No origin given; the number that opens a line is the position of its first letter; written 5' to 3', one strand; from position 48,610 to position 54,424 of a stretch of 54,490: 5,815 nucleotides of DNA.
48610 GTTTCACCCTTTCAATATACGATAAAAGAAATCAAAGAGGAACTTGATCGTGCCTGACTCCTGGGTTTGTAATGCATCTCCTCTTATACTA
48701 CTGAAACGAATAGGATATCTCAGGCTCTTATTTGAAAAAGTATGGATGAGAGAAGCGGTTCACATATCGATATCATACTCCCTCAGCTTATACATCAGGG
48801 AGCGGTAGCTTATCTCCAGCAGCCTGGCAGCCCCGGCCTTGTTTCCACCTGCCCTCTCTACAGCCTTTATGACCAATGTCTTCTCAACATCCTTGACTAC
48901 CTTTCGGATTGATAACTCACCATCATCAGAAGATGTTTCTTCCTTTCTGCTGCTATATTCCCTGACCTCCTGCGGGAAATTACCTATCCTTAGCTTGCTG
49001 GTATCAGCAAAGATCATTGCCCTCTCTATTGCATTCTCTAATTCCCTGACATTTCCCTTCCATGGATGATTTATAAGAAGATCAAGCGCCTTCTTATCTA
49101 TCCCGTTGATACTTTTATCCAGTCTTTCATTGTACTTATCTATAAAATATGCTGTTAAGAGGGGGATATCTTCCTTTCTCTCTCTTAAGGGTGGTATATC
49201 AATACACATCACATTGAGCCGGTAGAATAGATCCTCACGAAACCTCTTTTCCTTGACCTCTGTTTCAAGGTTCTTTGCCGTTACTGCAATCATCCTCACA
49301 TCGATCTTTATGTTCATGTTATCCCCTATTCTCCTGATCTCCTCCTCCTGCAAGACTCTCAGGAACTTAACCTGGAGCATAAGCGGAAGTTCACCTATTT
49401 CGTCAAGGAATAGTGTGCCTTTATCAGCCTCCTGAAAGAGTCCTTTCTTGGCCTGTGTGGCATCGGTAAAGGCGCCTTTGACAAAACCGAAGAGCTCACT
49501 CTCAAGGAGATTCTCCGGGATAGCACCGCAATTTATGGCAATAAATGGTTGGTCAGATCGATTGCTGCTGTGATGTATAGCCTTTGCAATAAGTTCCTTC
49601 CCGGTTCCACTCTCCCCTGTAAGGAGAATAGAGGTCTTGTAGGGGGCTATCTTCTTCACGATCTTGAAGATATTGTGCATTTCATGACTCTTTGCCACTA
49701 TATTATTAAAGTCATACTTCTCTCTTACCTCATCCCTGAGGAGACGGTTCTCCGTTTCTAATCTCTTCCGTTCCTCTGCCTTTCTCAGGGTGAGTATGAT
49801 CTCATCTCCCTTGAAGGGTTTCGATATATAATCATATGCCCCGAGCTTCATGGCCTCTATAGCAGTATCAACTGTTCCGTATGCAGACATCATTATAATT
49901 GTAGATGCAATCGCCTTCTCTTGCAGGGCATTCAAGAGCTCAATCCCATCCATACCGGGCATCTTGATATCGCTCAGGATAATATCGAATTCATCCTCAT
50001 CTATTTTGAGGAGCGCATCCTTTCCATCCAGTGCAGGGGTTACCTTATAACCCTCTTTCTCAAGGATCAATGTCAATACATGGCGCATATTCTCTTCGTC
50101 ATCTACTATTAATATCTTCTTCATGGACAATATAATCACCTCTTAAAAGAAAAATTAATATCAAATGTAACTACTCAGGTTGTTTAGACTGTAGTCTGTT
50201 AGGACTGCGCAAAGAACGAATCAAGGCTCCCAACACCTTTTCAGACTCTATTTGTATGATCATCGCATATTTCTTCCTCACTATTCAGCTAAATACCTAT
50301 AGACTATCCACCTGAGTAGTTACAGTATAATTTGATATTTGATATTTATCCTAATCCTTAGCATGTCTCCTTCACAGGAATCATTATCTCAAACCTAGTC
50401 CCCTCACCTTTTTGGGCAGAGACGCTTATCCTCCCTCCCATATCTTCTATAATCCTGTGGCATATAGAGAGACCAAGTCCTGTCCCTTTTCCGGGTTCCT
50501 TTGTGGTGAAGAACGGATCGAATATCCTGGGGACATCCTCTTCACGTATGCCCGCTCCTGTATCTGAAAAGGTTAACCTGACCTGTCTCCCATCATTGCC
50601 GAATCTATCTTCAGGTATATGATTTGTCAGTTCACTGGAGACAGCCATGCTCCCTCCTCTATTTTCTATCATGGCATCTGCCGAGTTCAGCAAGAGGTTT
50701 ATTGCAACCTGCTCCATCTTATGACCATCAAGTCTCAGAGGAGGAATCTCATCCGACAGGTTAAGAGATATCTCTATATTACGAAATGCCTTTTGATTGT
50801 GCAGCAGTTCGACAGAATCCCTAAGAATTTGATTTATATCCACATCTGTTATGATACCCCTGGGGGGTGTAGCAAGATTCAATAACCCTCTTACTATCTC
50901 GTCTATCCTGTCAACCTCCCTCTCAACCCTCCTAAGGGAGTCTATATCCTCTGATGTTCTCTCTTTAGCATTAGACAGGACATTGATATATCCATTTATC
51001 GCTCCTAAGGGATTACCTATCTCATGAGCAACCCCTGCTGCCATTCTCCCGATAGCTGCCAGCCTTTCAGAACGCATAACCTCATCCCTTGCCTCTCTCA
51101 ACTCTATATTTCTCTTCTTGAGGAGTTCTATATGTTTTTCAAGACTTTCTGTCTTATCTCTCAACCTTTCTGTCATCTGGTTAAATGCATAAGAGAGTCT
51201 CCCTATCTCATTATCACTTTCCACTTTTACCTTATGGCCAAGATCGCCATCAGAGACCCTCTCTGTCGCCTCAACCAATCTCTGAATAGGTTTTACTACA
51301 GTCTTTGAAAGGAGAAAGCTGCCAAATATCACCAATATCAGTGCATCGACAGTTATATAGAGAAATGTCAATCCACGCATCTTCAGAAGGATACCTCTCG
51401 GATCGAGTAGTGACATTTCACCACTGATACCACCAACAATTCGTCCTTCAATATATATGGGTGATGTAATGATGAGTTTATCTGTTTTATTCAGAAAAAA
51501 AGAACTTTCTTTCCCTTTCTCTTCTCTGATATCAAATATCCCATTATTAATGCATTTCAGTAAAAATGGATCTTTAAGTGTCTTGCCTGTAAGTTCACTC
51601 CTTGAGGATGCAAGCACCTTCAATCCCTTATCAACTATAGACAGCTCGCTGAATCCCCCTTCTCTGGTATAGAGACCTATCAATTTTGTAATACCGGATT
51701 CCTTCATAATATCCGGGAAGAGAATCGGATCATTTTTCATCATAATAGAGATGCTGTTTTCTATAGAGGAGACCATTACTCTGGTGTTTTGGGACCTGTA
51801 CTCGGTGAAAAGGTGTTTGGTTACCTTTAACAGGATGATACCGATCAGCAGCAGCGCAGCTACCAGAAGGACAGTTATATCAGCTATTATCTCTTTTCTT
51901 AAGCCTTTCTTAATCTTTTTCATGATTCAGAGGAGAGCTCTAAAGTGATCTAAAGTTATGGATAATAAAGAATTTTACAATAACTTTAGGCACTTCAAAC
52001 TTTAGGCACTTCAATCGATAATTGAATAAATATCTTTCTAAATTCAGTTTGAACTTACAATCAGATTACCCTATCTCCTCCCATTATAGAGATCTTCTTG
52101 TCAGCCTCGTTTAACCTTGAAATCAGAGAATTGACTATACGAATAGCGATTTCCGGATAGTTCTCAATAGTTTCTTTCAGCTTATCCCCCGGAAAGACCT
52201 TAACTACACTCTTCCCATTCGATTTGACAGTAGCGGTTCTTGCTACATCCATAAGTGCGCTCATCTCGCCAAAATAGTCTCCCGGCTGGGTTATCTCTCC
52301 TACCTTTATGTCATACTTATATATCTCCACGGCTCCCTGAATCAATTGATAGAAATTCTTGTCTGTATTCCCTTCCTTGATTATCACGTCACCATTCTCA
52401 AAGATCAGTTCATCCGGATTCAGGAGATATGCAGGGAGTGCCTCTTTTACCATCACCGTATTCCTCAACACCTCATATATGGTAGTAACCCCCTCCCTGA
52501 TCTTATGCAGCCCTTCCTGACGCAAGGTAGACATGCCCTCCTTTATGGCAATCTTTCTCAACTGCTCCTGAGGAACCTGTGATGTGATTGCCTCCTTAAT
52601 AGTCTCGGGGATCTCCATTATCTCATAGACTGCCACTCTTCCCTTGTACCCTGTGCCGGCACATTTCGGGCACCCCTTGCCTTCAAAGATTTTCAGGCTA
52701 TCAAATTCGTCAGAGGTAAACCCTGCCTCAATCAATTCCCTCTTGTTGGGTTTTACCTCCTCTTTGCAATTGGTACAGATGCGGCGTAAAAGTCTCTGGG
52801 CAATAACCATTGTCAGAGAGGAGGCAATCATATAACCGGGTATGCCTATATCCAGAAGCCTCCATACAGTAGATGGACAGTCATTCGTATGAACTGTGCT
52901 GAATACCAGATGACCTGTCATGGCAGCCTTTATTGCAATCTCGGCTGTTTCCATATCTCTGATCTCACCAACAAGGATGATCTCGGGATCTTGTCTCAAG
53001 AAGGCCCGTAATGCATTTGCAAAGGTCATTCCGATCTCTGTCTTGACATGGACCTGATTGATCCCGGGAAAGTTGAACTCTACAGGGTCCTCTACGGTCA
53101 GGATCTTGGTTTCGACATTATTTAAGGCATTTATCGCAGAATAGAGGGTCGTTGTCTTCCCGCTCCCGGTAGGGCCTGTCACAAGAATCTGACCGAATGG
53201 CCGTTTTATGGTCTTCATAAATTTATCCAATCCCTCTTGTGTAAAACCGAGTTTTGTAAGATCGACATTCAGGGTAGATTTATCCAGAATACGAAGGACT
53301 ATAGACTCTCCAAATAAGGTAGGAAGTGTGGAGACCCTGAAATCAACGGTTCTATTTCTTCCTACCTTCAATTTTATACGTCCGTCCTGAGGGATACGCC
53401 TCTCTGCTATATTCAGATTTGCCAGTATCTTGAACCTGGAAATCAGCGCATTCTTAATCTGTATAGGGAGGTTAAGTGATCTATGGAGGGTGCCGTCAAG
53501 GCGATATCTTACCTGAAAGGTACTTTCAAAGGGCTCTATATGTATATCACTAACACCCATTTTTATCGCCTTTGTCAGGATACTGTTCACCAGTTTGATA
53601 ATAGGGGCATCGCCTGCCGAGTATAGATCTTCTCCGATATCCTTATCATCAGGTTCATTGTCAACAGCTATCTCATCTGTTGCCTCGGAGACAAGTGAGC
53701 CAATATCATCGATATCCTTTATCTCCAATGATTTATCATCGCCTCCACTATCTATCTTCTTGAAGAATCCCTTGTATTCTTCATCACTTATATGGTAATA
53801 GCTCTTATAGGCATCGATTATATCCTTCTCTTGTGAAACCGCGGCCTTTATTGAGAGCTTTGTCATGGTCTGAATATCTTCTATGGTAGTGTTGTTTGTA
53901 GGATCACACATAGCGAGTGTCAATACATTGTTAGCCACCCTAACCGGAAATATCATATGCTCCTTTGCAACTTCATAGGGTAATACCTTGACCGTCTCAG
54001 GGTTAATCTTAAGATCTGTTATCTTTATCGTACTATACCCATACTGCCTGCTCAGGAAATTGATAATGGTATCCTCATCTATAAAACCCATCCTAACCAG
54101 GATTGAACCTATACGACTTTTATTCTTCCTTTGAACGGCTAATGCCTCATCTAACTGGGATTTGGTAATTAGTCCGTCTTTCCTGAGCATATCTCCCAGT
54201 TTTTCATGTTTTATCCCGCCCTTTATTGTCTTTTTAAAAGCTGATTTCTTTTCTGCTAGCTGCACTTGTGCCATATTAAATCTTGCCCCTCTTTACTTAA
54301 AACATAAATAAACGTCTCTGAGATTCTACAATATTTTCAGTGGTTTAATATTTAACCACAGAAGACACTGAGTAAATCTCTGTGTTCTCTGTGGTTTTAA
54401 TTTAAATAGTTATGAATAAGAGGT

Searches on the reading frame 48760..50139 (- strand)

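Call 19: search_protein_families(library=pfam, proteins=[window:48760-50139:-], max_evalue=0.001)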
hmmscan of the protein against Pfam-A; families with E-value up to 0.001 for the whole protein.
window:48760-50139:- (459 aa): 10 families
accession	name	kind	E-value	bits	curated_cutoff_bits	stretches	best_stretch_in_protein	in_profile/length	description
PF00158.32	Sigma54_activat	-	4.8e-71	238.3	20.2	1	147-313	1-167/168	Sigma-54 interaction domain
PF00072.30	Response_reg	-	2.3e-32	111.9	30.2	1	9-117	1-109/111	Response regulator receiver domain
PF25601.1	AAA_lid_14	-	3.4e-27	94.5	27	1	319-402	1-84/87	AAA+ ATPase lid domain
PF14532.12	Sigma54_activ_2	-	3.2e-24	86.2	25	1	148-318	1-138/138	Sigma-54 interaction domain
PF02954.25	HTH_8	-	1.8e-11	44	22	1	415-455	2-42/42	Bacterial regulatory protein, Fis family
PF00004.35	AAA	-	6.5e-06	27.1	21.2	1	171-251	1-69/131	ATPase family associated with various cellular activities (AAA)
PF07728.20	AAA_5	-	3.3e-05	24.3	22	1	171-277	2-104/139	AAA domain (dynein-related subfamily)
PF01078.27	Mg_chelatase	-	0.00017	21.5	20.3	0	228-291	95-158/207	Magnesium chelatase, subunit ChlI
PF12775.13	AAA_7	-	0.00023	21.2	25.8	1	139-204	4-69/181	P-loop containing dynein motor region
PF07724.20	AAA_2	-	0.00038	21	27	1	169-301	4-135/166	AAA domain (Cdc48 subfamily)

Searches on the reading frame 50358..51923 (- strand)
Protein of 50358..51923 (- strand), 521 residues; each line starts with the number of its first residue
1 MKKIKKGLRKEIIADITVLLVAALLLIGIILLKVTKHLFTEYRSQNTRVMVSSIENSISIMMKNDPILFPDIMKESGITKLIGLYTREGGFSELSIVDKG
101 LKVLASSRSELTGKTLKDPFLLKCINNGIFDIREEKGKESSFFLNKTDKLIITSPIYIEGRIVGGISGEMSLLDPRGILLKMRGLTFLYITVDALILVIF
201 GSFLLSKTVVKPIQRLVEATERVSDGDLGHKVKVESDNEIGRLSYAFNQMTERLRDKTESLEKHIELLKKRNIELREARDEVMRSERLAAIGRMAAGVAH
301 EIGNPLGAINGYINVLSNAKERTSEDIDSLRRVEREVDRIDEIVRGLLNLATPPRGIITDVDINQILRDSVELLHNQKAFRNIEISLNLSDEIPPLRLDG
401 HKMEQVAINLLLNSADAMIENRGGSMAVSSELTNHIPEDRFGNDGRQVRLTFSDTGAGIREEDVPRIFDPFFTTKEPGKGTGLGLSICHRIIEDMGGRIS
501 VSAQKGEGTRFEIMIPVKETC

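Call 19: search_protein_families(library=pfam, proteins=[window:50358-51923:-], max_evalue=0.001)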
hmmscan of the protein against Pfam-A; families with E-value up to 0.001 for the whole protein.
window:50358-51923:- (521 aa): 3 families
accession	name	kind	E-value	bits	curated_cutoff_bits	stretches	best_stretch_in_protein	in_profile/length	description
PF02518.31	HATPase_c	-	2.3e-23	83.2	26.4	1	401-518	4-110/111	Histidine kinase-, DNA gyrase B-, and HSP90-like ATPase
PF00672.30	HAMP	-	1.5e-15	57.6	25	1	204-256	1-53/53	HAMP domain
PF00512.31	HisKA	-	2.1e-11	44.1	26.9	1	292-352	3-62/66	His Kinase A (phospho-acceptor) domain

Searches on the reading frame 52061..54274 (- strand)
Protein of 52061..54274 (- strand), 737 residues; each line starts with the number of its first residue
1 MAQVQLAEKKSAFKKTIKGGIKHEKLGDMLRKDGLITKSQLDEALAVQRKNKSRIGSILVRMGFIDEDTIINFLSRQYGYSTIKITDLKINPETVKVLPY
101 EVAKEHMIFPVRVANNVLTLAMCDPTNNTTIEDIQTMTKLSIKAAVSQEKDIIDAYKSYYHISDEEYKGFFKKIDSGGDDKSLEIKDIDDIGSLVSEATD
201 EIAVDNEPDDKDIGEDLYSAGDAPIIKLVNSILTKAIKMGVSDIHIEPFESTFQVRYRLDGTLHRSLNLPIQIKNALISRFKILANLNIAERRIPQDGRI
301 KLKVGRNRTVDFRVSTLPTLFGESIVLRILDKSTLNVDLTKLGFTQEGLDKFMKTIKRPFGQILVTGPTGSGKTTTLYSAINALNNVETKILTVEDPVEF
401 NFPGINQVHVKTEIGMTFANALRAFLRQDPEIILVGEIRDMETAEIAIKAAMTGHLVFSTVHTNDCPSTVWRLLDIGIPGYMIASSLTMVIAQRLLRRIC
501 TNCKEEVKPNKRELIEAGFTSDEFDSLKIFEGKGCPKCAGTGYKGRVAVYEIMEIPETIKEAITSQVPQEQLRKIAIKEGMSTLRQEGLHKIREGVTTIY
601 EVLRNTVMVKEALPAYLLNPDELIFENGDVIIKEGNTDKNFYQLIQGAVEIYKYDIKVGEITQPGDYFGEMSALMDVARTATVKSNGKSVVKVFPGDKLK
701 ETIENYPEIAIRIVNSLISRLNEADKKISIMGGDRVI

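Call 19: search_protein_families(library=pfam, proteins=[window:52061-54274:-], max_evalue=0.001)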
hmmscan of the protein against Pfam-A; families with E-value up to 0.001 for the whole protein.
window:52061-54274:- (737 aa): 5 families
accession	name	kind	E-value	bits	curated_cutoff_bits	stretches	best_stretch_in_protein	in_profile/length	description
PF00437.27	T2SSE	-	4.6e-138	460.3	24.9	1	220-604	3-370/370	Type II/IV secretion system protein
PF05157.20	MshEN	-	5.6e-17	61.9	23.1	1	78-164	1-88/90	MshEN domain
PF00027.35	cNMP_binding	-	1.6e-14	54.1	27.5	1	625-706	4-89/89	Cyclic nucleotide-binding domain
PF04851.21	ResIII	-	0.00042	20.7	22.5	0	347-394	10-59/164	Type III restriction enzyme, res subunit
PF25199.1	nSTAND_NTPase5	-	0.00046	20.5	34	0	358-399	39-81/145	Novel STAND NTPase 5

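Call 22: search_protein_families(library=ncbifam, proteins=[window:52061-54274:-], max_evalue=0.00001)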
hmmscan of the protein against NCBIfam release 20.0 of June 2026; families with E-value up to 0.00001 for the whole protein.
window:52061-54274:- (737 aa): 22 families
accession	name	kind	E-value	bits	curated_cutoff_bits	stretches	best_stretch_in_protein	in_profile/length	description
TIGR02538.1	type_IV_pilB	equivalog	3.4e-224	745.7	675.65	1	25-607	1-563/564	type IV-A pilus assembly ATPase PilB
TIGR02533.1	type_II_gspE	equivalog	2.2e-177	590.6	630.25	1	96-606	2-486/486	type II secretion system ATPase GspE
NF053534.1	T4PilAsmATPsTfpB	equivalog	1.7e-144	482.4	850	1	64-605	62-581/584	type IV pilus assembly ATPase TfpB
NF007755.0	PRK10436.1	equivalog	3.3e-136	454.6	617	1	110-608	21-461/465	type II secretion system protein GspE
NF041000.1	ATPase_ComGA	equivalog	8.9e-78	261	300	1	231-497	2-266/267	competence type IV pilus ATPase ComGA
TIGR01420.1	pilT_fam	subfamily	3e-58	197.7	319.1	1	230-498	3-270/343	PilT/PilU family type 4a pilus ATPase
TIGR02525.1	plasmid_TraJ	equivalog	5.5e-24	84.8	368.3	1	324-477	119-273/372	plasmid transfer ATPase TraJ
TIGR02524.1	dot_icm_DotB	equivalog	7e-21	74.8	463.3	1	231-474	8-257/358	Dot/Icm type IV secretion system ATPase DotB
NF058587.1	archaellum_moto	equivalog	9.8e-20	70.8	550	1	339-483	254-405/527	archaellum flagellar ATPase motor FlaI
NF053729.1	c-di-GMP_motif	domain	3e-18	65.4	38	1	25-77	1-53/53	cyclic di-GMP-binding domain-containing protein, MshE-related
TIGR02782.1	TrbB_P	equivalog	9.1e-16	58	304.55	1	362-473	138-252/303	P-type conjugative transfer ATPase TrbB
TIGR02788.1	VirB11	equivalog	1.2e-15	57.3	249.95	1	348-475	132-264/308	P-type DNA transfer ATPase VirB11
TIGR03819.1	heli_sec_ATPase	hypoth_equivalog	3.4e-14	52.8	373.15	1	322-492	139-316/340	TadA family conjugal transfer-associated ATPase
NF010469.0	PRK13894.1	subfamily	6.1e-14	52.1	508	1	354-473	143-264/320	conjugal transfer ATPase TrbB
NF008411.1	PRK11234.1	equivalog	5.8e-13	48.1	1170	1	17-161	475-618/723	cyclic di-3',5'-guanylate-activated glycosyltransferase NfrB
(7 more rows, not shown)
